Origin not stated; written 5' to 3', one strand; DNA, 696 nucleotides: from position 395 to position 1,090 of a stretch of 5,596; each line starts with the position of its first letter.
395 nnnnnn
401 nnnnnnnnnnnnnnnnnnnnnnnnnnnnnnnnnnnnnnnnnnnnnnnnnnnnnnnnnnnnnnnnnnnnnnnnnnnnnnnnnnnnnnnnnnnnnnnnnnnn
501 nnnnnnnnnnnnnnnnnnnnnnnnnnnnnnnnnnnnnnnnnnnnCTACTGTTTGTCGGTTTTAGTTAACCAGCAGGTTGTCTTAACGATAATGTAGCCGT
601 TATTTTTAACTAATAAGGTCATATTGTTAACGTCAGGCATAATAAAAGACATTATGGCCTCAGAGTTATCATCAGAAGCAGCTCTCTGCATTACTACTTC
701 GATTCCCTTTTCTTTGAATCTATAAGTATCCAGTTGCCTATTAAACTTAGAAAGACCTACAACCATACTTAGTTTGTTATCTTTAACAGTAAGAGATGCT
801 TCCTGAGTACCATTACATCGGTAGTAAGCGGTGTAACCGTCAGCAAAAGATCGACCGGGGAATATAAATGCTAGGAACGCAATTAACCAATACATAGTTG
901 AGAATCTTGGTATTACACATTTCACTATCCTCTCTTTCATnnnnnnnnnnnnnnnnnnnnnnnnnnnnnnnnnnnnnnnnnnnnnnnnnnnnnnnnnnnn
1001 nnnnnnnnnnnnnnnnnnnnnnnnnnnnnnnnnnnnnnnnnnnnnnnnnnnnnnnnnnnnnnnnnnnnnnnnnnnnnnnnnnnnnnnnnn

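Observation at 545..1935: AT-rich three-gene cargo operon: RHH protein, unknown 181-aa protein, exported Cys-pair protein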

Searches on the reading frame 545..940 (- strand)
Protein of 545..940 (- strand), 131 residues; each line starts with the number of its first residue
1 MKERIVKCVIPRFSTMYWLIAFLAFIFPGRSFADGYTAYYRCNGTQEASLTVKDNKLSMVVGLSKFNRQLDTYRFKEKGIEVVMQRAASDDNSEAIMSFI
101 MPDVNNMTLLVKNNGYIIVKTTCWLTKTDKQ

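Call 4: search_protein_families(library=pfam, proteins=[window:545-940:-], max_evalue=1)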
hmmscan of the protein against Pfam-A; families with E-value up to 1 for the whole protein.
window:545-940:- (131 aa): 1 family
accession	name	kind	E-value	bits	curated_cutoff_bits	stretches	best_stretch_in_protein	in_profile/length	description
PF10623.15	PilI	-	0.078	13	25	1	78-117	11-49/77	Plasmid conjugative transfer protein PilI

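Call 5: search_protein_families(library=ncbifam, proteins=[window:545-940:-], max_evalue=1)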
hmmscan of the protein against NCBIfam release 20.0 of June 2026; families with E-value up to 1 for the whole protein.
window:545-940:- (131 aa): 2 families
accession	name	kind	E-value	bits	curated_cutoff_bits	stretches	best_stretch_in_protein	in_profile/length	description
NF006693.0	PRK09242.1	equivalog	0.091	11.9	328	1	72-123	53-106/258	SDR family oxidoreductase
NF038402.1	TroA_like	subfamily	0.12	11.9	30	1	41-98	38-96/219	helical backbone metal receptor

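Call 7: search_protein_families(library=padloc, proteins=[window:545-940:-], max_evalue=1)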
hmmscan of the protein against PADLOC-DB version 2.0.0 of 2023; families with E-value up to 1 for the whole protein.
window:545-940:- (131 aa): 0 families
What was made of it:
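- B matches no toxin family or PADLOC model (calls 4, 5, 7).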

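Call 8: search_protein_families(library=phrogs, proteins=[window:545-940:-], max_evalue=1)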
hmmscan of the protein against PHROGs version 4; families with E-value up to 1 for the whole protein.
window:545-940:- (131 aa): 1 family
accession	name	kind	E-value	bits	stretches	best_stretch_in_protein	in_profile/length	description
phrog_3510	-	unknown function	0.24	12.5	1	60-93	57-90/130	-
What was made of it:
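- There are no PADLOC or PHROG hits for B or C (calls 7, 8).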

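Call 20: find_homologous_proteins(query=window:545-940:-, max_evalue=0.01)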
Query window:545-940:- (131 aa): 16 proteins with E <= 0.01 among 18 candidates.
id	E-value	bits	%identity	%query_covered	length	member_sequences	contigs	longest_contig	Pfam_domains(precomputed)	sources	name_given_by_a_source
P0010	2.4e-80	285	98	100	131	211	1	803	-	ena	-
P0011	8.5e-60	218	90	88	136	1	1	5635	-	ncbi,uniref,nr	ncbi:hypothetical protein [Klebsiella pneumoniae]|uniref:hypothetical protein n=1 Tax=Klebsiella pne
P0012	3.8e-59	216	76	100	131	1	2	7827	-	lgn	-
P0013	3.2e-54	200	90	80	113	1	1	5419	-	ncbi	-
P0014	9.5e-50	186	100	68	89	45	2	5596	-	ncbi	ncbi:hypothetical protein OVV68_32980, partial [Pseudomonas aeruginosa]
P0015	1.2e-40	156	100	57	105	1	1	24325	-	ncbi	-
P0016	1.3e-40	156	100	57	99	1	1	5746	-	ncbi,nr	ncbi:hypothetical protein UJY56_27220, partial [Klebsiella pneumoniae]|nr:hypothetical protein [Kleb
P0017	3.9e-36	142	81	68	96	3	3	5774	-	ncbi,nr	ncbi:hypothetical protein M2609_27245, partial [Klebsiella pneumoniae]|nr:hypothetical protein [Kleb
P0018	4.0e-36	142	92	56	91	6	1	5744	-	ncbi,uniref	ncbi:hypothetical protein, partial [Klebsiella pneumoniae]|uniref:hypothetical protein n=1 Tax=Klebs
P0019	7.4e-36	141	81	68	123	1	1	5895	-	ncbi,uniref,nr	ncbi:hypothetical protein L4N58_27375 [Klebsiella pneumoniae]|uniref:hypothetical protein n=1 Tax=Kl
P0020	8.3e-34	134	88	56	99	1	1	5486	-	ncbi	-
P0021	1.4e-32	130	98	48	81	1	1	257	-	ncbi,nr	ncbi:hypothetical protein ELP10_28500, partial [Klebsiella pneumoniae]|nr:hypothetical protein [Kleb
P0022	8.1e-32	128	98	46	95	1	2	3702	-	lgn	-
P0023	1.0e-31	128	89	56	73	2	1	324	-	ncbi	-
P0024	9.9e-25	105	100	38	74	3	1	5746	-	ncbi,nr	ncbi:hypothetical protein LNV37_28845, partial [Klebsiella pneumoniae]|nr:hypothetical protein [Kleb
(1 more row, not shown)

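Call 55: predict_structure(alignment_id=A6)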
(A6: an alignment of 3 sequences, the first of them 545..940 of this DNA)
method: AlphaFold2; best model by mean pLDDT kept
length: 131 residues; sequences in the alignment: 3
mean_pLDDT: 41.4   pTM: 0.36
mean pLDDT of the five models: 41.4, 37.2, 36.9, 36.0, 33.8
residues with pLDDT >= 90: 0; 70-90: 0; 50-70: 37; < 50: 94
segments of 3 or more residues with pLDDT < 50: 1-53, 62-69, 104-131
pLDDT, mean of each block of 10 residues (from residue 1): 38 39 36 29 32 48 46 53 58 57 44 32 28 29
secondary structure, 60 per line:
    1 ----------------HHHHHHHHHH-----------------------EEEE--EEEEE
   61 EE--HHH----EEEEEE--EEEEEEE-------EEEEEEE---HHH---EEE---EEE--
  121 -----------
elements in order: H17-26 E50-53 E56-62 E72-77 E80-86 E94-100 E110-112 E116-118
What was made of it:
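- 545..940 (-): Gene C, 131 aa. Sec signal peptide (codons 1-33, window 842-940) and a 98-aa mature, beta-rich protein (pI 8.6) with Cys42 and Cys123 near its two ends (probable disulfide). Known only immediately downstream of B. Call 55 (low-confidence model, about 7 strands).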

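Call 58: search_dna_similar(query=window:545-940:-, collection=plasmids, mode=protein, max_rows=10, rows=spread, max_evalue=0.01)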
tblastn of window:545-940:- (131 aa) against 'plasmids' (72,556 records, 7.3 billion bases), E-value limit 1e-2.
Records with a match: 24; places in all: 26; records where one place covers at least 80% of the query: 20.
Best place of each record, by identity: >=99% 21; 95-99% 2; 90-95% 1.
By first word of the organism name: Klebsiella 19; Escherichia 3; Citrobacter 2.
By predicted mobility (MOB-suite, as given by PLSDB): mobilizable 19; conjugative 4; non-mobilizable 1.
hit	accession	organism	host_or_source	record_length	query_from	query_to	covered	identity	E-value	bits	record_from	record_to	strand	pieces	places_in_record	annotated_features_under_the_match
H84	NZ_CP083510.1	Escherichia coli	Homo sapiens,blood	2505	1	131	100%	100.0%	2e-86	274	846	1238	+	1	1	hypothetical protein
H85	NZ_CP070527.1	Klebsiella pneumoniae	Homo sapiens,swab from around the ...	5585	1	131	100%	100.0%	3e-84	274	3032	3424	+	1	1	hypothetical protein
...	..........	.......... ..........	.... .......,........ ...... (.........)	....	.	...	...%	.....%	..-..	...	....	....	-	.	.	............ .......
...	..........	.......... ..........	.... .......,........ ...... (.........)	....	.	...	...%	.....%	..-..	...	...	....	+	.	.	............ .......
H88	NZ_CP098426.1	Klebsiella pneumoniae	Homo sapiens,clinical isolate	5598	1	131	100%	100.0%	3e-84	274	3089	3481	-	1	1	hypothetical protein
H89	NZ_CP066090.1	Citrobacter koseri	-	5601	1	131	100%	100.0%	3e-84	274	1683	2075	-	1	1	hypothetical protein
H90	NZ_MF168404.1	Klebsiella pneumoniae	-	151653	1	131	100%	100.0%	3e-84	274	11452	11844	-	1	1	hypothetical protein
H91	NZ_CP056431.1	Klebsiella pneumoniae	culture,Wastewater influent sample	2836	1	131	100%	97.7%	2e-84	271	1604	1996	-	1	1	hypothetical protein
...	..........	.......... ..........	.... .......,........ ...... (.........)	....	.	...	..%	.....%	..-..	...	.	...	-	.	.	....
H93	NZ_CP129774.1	Klebsiella pneumoniae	Homo sapiens,whole organism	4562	74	131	44%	100.0%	8e-31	122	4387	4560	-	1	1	none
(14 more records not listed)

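Call 80: fold_search(model_id=the predicted structure, library=pdb)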
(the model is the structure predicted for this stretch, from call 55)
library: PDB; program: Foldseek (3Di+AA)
matches with E <= 10: 1040; with E <= 0.001: 0
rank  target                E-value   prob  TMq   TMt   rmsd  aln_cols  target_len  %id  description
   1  1wfi_MODEL_1_A        7.0e-02  0.35  0.26  0.26  13.8       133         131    9  Nuclear move domain of nuclear distribution gene C homolog (released 2004-11-26)
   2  3w1z_C                8.9e-02  0.25  0.23  0.23  13.9       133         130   11  Heat shock protein 16.0 from Schizosaccharomyces pombe (released 2013-03-13)
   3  6kew_B                2.1e-01  0.38  0.20  0.10   6.5        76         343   10  Crystal structure of oxidized phosphoribulokinase from Arabidopsis thaliana (released 2020-05-13)
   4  6kew_A                2.2e-01  0.35  0.20  0.10   7.3        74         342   12  Crystal structure of oxidized phosphoribulokinase from Arabidopsis thaliana (released 2020-05-13)
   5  6gxz_E                2.4e-01  0.63  0.27  0.37   4.4        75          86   11  Crystal structure of the human RPAP3(TPR2)-PIH1D1(CS) complex (released 2018-08-08)
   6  6gxz_D                2.4e-01  0.63  0.27  0.36   4.4        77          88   10  Crystal structure of the human RPAP3(TPR2)-PIH1D1(CS) complex (released 2018-08-08)
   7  6hzk_A                2.4e-01  0.35  0.20  0.10   7.4        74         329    9  Crystal structure of redox-inhibited phosphoribulokinase from Synechococcus sp. (strain PCC 6301) (released 2019-03-27)
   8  3w1z_A                2.4e-01  0.20  0.22  0.21   9.4       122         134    8  Heat shock protein 16.0 from Schizosaccharomyces pombe (released 2013-03-13)
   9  3w1z_D                2.7e-01  0.44  0.25  0.28   7.5       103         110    6  Heat shock protein 16.0 from Schizosaccharomyces pombe (released 2013-03-13)
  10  6iot_D                2.9e-01  0.38  0.23  0.14   6.0        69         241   14  The ligand binding domain of Mlp24 with arginine (released 2019-03-20)
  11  6ioq                  3.0e-01  0.41  0.24  0.15   5.8        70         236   16  The ligand binding domain of Mlp24 with glycine (released 2019-03-06)
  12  6kex_D                3.2e-01  0.30  0.20  0.10   6.5        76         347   10  Crystal structure of reduced phosphoribulokinase from Arabidopsis thaliana (released 2020-05-13)
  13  3bcy                  3.2e-01  0.09  0.13  0.12  10.4        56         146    9  Crystal structure of YER067W (released 2008-11-18)
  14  6hzk_B                3.4e-01  0.30  0.20  0.10   7.4        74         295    9  Crystal structure of redox-inhibited phosphoribulokinase from Synechococcus sp. (strain PCC 6301) (released 2019-03-27)
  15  6ior_C                3.7e-01  0.35  0.23  0.14   6.0        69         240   16  The ligand binding domain of Mlp24 with asparagine (released 2019-03-20)
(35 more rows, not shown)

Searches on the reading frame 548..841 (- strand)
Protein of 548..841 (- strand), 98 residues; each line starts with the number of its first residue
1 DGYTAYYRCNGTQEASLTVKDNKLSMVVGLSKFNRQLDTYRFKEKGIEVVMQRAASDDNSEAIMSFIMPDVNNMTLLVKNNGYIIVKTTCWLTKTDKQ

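Call 41: search_solved_structures(query=window:548-841:-, max_evalue=10, show_alignments=3)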
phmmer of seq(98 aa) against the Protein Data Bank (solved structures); distinct sequences matched with E-value up to 10: 0.
